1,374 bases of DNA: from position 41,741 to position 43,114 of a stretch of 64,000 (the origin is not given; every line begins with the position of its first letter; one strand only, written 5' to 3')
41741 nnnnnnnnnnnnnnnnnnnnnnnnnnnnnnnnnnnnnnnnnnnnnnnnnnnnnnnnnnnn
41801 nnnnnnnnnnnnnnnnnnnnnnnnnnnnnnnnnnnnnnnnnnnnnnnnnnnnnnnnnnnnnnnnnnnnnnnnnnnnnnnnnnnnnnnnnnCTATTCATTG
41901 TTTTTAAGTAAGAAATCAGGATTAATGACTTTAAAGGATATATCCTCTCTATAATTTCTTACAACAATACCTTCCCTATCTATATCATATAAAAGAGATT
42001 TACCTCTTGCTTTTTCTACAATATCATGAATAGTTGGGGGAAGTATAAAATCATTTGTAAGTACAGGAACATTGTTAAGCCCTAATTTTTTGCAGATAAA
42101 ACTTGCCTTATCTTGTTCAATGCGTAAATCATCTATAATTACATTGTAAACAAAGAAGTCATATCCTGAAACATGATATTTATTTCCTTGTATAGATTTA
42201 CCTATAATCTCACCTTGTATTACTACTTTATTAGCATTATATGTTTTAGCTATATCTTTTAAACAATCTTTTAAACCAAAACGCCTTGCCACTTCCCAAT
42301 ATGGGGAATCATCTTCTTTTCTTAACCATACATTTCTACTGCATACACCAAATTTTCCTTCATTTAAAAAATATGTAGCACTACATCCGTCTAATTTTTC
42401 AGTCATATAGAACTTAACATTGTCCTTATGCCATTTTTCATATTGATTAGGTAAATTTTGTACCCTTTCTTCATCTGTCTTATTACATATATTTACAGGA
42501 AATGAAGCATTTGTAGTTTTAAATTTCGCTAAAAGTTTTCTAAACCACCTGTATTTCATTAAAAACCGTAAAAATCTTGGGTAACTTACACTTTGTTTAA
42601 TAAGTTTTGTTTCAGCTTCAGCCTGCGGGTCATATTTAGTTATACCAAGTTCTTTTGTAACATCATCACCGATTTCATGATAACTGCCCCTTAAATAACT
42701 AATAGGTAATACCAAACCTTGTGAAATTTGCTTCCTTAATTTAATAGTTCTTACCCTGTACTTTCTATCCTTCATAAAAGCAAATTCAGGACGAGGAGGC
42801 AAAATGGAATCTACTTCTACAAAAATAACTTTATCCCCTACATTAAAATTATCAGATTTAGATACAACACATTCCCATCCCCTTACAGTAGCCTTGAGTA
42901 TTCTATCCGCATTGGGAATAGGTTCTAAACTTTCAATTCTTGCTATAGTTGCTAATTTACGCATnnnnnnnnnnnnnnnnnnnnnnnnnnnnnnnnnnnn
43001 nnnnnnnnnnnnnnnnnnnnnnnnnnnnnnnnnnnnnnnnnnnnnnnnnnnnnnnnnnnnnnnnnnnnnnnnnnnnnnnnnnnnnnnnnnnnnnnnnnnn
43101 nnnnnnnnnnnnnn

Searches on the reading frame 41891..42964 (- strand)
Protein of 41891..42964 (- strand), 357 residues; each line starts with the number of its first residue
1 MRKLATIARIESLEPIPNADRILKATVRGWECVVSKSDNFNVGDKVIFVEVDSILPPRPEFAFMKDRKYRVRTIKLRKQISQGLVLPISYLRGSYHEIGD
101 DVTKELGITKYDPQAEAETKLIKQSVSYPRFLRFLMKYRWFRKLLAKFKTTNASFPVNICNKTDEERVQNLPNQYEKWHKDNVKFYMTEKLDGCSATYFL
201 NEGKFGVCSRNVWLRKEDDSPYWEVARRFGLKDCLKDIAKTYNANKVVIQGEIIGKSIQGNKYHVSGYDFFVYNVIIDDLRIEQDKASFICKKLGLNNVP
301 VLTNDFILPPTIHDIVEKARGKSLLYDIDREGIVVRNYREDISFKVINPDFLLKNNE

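Call 11: search_protein_families(library=pfam, proteins=[window:41891-42964:-])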
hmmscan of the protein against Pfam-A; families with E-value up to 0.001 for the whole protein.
window:41891-42964:- (357 aa): 2 families
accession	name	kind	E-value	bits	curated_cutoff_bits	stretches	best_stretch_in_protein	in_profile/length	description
PF21189.3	PHA02142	-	9.7e-29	100.1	27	1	4-88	1-92/92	PHA02142 OB-fold domain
PF09414.15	RNA_ligase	-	1.2e-23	84.5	27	1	184-347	2-171/171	RNA ligase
